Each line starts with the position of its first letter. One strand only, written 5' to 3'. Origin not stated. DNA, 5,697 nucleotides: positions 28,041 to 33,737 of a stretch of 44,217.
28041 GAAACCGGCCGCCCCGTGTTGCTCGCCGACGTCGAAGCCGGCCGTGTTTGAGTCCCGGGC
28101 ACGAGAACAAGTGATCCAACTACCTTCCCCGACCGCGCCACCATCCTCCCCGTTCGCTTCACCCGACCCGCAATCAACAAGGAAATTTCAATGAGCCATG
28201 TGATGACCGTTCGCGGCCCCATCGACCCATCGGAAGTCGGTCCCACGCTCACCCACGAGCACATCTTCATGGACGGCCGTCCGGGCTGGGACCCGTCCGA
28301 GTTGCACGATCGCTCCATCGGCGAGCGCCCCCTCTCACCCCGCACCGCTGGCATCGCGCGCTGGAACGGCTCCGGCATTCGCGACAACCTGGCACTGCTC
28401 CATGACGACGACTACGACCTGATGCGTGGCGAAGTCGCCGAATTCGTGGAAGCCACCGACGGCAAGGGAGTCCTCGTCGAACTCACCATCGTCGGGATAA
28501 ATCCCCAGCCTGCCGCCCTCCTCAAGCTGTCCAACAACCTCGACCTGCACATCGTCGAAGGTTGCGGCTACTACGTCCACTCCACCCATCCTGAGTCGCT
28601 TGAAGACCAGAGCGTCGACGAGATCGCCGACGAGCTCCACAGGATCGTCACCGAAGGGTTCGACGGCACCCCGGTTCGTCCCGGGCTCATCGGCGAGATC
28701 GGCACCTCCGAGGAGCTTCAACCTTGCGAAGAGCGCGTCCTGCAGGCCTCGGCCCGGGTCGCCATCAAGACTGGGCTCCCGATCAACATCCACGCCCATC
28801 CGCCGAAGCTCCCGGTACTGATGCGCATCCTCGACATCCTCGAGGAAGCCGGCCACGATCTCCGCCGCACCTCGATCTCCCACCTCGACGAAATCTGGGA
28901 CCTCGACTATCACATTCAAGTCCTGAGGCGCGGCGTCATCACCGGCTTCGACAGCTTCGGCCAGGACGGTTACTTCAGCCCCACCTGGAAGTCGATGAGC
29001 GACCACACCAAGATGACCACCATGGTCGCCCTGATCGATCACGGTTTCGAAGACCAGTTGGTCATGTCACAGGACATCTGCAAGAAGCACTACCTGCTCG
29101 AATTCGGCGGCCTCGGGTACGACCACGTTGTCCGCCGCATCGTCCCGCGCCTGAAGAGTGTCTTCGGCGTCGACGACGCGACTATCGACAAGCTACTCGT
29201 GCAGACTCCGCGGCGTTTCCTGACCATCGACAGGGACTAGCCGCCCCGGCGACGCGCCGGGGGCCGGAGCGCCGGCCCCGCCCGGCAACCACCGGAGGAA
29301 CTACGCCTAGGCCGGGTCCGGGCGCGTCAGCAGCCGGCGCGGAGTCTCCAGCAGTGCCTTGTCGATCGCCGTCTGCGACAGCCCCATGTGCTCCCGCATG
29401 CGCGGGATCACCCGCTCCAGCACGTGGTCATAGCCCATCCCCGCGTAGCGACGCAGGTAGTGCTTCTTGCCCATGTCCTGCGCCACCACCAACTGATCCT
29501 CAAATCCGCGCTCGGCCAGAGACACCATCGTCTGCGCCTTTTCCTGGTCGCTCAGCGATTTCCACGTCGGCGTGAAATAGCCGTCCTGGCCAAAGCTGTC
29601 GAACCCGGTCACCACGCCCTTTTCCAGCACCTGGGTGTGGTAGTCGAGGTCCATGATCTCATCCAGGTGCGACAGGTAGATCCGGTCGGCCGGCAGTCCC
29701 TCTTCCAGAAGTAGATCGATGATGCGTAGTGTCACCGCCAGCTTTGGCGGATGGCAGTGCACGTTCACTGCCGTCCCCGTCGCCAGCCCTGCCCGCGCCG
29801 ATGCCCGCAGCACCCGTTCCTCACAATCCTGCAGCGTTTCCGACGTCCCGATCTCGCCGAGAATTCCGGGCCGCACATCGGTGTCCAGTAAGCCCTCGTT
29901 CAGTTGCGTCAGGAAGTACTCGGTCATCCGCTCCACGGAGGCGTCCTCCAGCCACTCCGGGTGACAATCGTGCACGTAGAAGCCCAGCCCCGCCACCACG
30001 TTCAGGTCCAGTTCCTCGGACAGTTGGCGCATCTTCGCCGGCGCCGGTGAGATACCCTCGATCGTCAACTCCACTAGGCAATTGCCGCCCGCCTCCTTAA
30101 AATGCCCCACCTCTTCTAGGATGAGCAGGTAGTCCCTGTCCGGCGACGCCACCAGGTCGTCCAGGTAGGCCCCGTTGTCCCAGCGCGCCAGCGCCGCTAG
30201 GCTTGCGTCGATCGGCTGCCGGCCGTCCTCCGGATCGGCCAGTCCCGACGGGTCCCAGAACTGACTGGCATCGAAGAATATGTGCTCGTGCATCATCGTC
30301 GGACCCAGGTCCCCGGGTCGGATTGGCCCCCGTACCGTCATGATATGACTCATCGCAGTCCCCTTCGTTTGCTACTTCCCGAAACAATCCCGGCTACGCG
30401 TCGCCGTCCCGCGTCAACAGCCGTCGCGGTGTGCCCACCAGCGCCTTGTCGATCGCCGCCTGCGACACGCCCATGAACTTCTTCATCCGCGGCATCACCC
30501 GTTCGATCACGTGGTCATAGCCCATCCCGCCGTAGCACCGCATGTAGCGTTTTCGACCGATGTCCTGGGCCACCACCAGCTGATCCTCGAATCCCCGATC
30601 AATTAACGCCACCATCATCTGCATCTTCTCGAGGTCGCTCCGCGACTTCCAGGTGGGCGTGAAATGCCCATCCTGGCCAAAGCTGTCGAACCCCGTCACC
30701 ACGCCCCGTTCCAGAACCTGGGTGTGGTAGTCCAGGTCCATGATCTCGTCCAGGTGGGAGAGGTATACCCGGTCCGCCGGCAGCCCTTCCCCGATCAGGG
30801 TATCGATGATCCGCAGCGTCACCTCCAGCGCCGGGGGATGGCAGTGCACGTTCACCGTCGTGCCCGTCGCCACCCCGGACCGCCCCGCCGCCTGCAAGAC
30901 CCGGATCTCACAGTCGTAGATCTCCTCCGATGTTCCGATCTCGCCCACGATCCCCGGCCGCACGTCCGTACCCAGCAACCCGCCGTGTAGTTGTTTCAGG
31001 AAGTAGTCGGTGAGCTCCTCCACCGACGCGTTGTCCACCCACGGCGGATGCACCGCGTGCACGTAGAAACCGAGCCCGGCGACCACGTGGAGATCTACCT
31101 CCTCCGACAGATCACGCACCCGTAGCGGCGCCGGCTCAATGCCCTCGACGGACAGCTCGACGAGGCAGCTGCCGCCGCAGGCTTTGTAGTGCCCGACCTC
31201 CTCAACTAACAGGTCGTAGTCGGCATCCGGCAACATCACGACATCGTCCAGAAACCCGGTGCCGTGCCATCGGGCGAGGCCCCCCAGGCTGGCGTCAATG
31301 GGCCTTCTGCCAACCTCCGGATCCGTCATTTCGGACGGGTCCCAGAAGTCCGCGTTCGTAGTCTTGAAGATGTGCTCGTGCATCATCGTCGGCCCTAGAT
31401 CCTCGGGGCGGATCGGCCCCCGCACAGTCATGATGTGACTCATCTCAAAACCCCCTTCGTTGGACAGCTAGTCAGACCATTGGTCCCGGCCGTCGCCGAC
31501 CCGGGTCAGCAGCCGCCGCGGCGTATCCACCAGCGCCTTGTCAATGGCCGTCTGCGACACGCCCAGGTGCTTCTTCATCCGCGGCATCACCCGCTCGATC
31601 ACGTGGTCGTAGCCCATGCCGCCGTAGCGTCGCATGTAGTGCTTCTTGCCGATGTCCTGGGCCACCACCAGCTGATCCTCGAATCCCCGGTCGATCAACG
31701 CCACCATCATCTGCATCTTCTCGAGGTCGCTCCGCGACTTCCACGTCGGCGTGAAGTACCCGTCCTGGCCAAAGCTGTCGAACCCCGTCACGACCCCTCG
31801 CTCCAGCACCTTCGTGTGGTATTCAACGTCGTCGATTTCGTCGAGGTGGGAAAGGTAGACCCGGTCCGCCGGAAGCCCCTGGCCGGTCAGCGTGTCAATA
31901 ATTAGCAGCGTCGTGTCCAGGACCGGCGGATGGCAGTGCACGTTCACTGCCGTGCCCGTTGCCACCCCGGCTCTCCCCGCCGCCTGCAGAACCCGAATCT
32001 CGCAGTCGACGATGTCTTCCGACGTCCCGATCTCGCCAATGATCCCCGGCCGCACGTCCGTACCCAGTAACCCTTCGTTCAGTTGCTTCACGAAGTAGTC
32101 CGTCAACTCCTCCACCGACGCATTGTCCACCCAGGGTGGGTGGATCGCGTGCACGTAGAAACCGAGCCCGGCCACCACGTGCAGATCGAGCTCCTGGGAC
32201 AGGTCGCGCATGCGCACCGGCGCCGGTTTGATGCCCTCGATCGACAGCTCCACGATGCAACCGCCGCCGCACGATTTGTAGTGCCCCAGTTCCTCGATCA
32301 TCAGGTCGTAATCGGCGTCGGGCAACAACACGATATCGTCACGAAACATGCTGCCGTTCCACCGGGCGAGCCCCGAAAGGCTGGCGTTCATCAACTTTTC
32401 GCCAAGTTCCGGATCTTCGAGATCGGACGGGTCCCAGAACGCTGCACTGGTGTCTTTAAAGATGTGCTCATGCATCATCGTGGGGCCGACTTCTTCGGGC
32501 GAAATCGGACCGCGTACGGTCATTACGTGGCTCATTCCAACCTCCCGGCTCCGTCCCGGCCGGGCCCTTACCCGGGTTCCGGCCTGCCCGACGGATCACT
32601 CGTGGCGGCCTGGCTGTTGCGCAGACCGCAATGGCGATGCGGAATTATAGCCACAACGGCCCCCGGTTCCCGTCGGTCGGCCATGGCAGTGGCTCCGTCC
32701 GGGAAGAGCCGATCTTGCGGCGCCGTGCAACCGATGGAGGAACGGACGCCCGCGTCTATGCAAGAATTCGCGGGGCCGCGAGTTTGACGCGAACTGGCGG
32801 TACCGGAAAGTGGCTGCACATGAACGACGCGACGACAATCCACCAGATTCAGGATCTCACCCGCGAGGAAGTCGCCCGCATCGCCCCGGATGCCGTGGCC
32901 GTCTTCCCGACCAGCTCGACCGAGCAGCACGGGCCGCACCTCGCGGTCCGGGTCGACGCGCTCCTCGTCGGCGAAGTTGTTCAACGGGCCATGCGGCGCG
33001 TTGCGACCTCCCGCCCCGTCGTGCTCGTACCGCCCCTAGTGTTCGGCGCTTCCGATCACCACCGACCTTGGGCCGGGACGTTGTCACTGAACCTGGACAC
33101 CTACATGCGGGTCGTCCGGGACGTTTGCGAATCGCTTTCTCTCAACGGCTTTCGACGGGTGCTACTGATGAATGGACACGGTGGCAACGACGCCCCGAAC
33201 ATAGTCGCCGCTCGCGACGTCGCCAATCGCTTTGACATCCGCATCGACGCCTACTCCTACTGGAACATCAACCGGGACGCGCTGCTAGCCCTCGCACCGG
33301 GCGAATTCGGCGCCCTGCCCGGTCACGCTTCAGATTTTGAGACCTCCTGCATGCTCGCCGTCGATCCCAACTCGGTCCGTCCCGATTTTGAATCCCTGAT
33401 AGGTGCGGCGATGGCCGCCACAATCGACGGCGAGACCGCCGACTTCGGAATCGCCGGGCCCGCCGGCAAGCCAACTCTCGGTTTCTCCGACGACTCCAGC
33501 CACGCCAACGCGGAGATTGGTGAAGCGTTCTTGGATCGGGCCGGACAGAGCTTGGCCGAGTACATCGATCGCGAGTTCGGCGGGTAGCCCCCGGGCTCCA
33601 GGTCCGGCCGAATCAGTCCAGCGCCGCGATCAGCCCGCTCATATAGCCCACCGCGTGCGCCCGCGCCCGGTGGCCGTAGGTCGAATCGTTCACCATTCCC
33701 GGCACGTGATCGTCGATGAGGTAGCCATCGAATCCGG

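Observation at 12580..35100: ~22.4 kb paralog-rich catabolic block: candidate undescribed lactone/lactam ring-opening and oxidative utilisation locus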

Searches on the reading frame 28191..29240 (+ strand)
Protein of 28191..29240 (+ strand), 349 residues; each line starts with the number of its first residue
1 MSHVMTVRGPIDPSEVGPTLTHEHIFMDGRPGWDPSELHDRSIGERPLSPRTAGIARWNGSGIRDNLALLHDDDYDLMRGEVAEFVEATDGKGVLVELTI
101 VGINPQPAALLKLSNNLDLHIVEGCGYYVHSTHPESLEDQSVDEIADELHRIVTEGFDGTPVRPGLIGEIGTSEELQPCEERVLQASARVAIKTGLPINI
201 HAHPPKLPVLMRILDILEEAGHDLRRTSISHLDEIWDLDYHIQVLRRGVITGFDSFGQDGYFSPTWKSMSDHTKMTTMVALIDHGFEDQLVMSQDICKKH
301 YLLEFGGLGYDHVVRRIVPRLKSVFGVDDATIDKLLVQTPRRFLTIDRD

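Call 5: search_protein_families(library=pfam, proteins=[window:28191-29240:+], max_evalue=0.001)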
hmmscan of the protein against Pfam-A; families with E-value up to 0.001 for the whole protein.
window:28191-29240:+ (349 aa): 1 family
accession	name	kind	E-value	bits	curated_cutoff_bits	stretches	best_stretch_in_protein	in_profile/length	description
PF02126.24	PTE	-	3.2e-57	194.7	22.4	1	11-345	1-298/298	Phosphotriesterase family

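Call 25: search_protein_families(library=ncbifam, proteins=[window:28191-29240:+], max_evalue=0.001)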
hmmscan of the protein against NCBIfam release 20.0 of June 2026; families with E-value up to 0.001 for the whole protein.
window:28191-29240:+ (349 aa): 3 families
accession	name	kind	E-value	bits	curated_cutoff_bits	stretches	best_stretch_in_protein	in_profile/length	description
NF007373.0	PRK09875.1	equivalog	3.3e-37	128.6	486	1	61-344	20-291/292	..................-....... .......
NF041153.1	organophos_OPH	equivalog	2.8e-21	76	500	1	94-297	97-303/365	organophosphate hydrolase OPH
NF045706.1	PhFuoseLconase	equivalog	5.4e-14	52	630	1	175-348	158-328/332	phospho-furanose lactonase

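Call 29: search_solved_structures(query=window:28191-29240:+, max_evalue=0.001)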
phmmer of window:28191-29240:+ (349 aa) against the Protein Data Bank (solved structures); distinct sequences matched with E-value up to 0.001: 128 (the best 60 are shown).
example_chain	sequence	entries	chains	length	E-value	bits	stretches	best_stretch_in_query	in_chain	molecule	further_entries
3k2g_A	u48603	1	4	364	6e-60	206.7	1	3-344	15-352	Resiniferatoxin-binding, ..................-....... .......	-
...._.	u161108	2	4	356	1.8e-53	185.4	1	3-345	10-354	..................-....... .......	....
4lef_C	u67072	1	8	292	1.9e-31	113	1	89-344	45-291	Phosphotriesterase homology protein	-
1bf6_A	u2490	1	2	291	1.9e-31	112.9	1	89-344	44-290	PHOSPHOTRIESTERASE HOMOLOGY PROTEIN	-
4rdy_A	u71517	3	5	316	2.9e-27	99.2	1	63-345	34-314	Parathion hydrolase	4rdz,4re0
3rhg_A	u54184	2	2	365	3.3e-26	95.7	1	3-345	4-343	Putative phophotriesterase | Amidohydrolase Pmi1525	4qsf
6gbj_A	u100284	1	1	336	3.9e-26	95.5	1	93-345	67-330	Parathion hydrolase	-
6gbk_A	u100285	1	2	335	4.4e-26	95.3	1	94-345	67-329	Parathion hydrolase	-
9ti1_A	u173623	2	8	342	4.7e-26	95.2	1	93-345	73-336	Parathion hydrolase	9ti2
6gbl_A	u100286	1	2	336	5.6e-26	94.9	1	94-345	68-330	Parathion hydrolase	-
6aml_A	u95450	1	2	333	2e-23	86.6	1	91-345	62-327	Phosphotriesterase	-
7p85_A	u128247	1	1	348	2.7e-23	86.1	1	91-345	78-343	Parathion hydrolase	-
6bhl_A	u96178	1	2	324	5.6e-23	85.1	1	94-345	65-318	Phosphotriesterase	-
3a3w_A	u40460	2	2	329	2.5e-22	83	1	93-344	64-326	Phosphotriesterase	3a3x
3ood_A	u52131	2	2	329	2.6e-22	82.9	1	92-344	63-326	Phosphotriesterase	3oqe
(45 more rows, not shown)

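Call 47: find_related_loci(query=A1, collection=metagenome_contigs, flank=10000)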
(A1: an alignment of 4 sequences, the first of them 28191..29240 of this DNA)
Query A1 (349 aa) in metagenome_contigs; peptide patterns used: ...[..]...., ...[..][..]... (x = any residue, [..] = any of these).
600 stretches matched a pattern (row limit reached: there are more); 505 encode a relative of the query (tblastn E <= 1e-3); the best 80 are kept; 80 distinct loci.
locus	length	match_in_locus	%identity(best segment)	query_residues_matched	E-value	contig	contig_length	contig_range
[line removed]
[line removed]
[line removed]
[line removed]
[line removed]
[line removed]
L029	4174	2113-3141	38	4-344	8e-67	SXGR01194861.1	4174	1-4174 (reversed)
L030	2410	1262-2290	38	4-344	5e-68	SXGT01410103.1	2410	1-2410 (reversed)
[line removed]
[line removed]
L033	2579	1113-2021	36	1-346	2e-59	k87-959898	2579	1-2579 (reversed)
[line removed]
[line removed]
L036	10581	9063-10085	34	4-346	7e-57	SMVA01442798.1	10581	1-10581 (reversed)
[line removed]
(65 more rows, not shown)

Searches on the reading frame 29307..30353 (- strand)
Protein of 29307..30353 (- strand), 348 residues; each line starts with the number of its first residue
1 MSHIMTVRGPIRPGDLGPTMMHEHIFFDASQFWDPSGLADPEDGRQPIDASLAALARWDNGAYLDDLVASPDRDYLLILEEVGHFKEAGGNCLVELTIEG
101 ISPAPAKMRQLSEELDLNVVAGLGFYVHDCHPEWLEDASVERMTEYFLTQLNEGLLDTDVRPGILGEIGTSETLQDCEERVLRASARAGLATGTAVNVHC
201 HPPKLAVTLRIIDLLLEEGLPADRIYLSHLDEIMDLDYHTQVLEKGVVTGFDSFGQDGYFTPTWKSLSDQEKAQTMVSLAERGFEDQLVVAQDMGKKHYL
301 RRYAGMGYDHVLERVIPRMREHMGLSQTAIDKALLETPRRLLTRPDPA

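Call 5: search_protein_families(library=pfam, proteins=[window:29307-30353:-], max_evalue=0.001)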
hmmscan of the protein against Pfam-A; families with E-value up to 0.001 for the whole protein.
window:29307-30353:- (348 aa): 1 family
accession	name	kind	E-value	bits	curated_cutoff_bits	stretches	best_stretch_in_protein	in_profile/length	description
PF02126.24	PTE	-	1.1e-57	196.2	22.4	1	12-343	2-298/298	Phosphotriesterase family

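Call 25: search_protein_families(library=ncbifam, proteins=[window:29307-30353:-], max_evalue=0.001)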
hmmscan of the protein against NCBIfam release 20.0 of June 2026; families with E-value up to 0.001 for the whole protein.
window:29307-30353:- (348 aa): 3 families
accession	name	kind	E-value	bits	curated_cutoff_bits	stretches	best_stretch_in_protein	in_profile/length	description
NF007373.0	PRK09875.1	equivalog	2.2e-35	122.6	486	1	74-341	32-290/292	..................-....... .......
NF041153.1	organophos_OPH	equivalog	2.5e-20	72.9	500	1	85-321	90-338/365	organophosphate hydrolase OPH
NF045706.1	PhFuoseLconase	equivalog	8.4e-17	61.3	630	1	83-343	53-325/332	phospho-furanose lactonase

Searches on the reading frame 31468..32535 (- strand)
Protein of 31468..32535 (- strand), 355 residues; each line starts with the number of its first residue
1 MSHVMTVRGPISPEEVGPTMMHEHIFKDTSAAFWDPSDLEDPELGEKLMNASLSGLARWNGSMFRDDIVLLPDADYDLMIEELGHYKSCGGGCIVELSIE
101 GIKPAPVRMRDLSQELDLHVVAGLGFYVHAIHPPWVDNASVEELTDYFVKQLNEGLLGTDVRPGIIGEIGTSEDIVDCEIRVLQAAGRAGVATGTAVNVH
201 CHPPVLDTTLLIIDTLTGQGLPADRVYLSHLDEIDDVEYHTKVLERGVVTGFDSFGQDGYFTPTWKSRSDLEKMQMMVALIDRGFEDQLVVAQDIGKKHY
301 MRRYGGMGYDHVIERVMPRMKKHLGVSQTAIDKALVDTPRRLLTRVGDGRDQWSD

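Call 5: search_protein_families(library=pfam, proteins=[window:31468-32535:-], max_evalue=0.001)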
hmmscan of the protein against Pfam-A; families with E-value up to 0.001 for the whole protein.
window:31468-32535:- (355 aa): 1 family
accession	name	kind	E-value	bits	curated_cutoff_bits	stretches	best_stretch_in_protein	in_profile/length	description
PF02126.24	PTE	-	5.3e-56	190.7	22.4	1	11-344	1-298/298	Phosphotriesterase family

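Call 25: search_protein_families(library=ncbifam, proteins=[window:31468-32535:-], max_evalue=0.001)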
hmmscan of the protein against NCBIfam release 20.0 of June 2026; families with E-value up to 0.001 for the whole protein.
window:31468-32535:- (355 aa): 3 families
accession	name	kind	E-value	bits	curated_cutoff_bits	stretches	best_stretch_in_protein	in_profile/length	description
NF007373.0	PRK09875.1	equivalog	5.6e-38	131.1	486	1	64-342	22-290/292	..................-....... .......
NF041153.1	organophos_OPH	equivalog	6.4e-25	88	500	1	82-320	86-336/365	organophosphate hydrolase OPH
NF045706.1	PhFuoseLconase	equivalog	1.7e-20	73.4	630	1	79-344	48-325/332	phospho-furanose lactonase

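Call 30: search_solved_structures(query=window:31468-32535:-, max_evalue=1e-25, show_alignments=2)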
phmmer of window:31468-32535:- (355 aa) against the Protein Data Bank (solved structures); distinct sequences matched with E-value up to 1e-25: 9.
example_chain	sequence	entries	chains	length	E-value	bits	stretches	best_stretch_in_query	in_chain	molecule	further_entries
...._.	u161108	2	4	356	1.3e-48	169.4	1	3-345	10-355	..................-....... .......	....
3k2g_A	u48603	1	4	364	9.5e-47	163.3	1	3-345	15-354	Resiniferatoxin-binding, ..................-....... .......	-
3rhg_A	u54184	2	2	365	6.3e-35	124.4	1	3-344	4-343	Putative phophotriesterase | Amidohydrolase Pmi1525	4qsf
1bf6_A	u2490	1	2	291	1e-29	107.2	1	76-341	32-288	PHOSPHOTRIESTERASE HOMOLOGY PROTEIN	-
4lef_C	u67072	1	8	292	1e-29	107.2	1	76-341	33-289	Phosphotriesterase homology protein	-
9ti1_A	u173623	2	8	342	1.3e-27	100.4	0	82-344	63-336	Parathion hydrolase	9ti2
6gbl_A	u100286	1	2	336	1.7e-27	100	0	83-344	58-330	Parathion hydrolase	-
6gbj_A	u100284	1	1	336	1.8e-27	99.8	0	81-344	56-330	Parathion hydrolase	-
6gbk_A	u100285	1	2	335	2.2e-27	99.6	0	82-344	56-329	Parathion hydrolase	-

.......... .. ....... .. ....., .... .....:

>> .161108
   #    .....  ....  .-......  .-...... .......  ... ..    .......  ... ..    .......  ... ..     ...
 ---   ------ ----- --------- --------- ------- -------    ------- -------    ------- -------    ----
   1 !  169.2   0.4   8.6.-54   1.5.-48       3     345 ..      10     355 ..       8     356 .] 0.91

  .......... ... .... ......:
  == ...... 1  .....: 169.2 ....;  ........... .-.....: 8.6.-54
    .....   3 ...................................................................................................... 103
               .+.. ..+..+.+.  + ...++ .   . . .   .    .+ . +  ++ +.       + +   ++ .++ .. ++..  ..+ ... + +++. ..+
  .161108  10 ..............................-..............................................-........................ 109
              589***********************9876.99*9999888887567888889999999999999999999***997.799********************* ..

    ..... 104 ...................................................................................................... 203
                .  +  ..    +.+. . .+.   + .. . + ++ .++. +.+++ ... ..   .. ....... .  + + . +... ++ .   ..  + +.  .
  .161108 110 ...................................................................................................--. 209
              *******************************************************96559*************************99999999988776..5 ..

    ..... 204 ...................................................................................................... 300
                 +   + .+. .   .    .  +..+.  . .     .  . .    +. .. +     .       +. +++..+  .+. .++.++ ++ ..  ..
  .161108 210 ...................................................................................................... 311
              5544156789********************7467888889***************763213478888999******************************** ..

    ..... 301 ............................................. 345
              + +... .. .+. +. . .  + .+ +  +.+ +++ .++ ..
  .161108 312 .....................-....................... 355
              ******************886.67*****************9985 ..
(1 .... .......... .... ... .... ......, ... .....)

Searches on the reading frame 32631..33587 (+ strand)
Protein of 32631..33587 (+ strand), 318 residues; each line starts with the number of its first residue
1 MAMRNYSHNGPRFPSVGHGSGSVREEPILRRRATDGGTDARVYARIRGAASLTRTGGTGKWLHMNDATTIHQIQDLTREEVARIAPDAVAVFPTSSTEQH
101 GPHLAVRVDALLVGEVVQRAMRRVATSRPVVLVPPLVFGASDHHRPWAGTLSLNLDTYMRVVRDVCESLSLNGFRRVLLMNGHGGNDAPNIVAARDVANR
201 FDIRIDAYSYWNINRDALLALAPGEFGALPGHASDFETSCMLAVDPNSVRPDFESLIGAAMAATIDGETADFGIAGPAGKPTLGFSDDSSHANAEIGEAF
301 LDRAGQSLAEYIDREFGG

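Call 6: search_protein_families(library=pfam, proteins=[window:32631-33587:+], max_evalue=0.001)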
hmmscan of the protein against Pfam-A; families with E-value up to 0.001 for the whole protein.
window:32631-33587:+ (318 aa): 1 family
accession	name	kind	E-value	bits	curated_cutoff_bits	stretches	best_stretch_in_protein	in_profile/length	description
PF02633.19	Creatininase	-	2.3e-50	171.7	31.3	1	75-312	2-238/238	Creatinine amidohydrolase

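Call 25: search_protein_families(library=ncbifam, proteins=[window:32631-33587:+], max_evalue=0.001)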
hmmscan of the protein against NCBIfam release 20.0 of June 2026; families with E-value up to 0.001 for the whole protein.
window:32631-33587:+ (318 aa): 3 families
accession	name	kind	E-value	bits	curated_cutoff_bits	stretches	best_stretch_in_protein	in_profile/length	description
TIGR03964.1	mycofact_creat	equivalog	2.6e-25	89.3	172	1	88-314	14-219/228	mycofactocin biosynthesis peptidyl-dipeptidase MftE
TIGR04448.1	creatininase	equivalog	3.2e-25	89.2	235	1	80-316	6-246/246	creatininase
NF041098.2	diketo_inos_hlase_IolN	equivalog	1.1e-12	47.7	245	1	73-250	9-186/307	3-dehydro-scyllo-inosose hydrolase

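Call 85: search_solved_structures(query=window:32820-33587:+, max_evalue=0.00001)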
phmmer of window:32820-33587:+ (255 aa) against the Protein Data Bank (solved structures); distinct sequences matched with E-value up to 0.00001: 8.
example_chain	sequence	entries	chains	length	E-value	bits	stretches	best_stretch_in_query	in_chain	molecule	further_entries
1q3k_A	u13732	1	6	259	8.6e-21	77.7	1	15-253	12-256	creatininase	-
3a6e_A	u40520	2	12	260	1.5e-19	73.6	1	15-253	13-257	Creatinine amidohydrolase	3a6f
1j2t_A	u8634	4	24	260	2.1e-19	73.1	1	15-253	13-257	creatinine amidohydrolase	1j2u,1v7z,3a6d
3a6j_A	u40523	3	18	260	2.1e-19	73.1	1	15-253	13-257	Creatinine amidohydrolase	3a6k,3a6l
3a6g_A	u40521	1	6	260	5.2e-18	68.6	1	15-253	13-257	Creatinine amidohydrolase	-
3a6h_A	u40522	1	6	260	1.8e-17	66.8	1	15-253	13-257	Creatinine amidohydrolase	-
3no4_A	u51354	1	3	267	1.3e-13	54.2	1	21-131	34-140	creatinine amidohydrolase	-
3lub_A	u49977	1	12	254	8.4e-13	51.5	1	26-186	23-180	Putative creatinine amidohydrolase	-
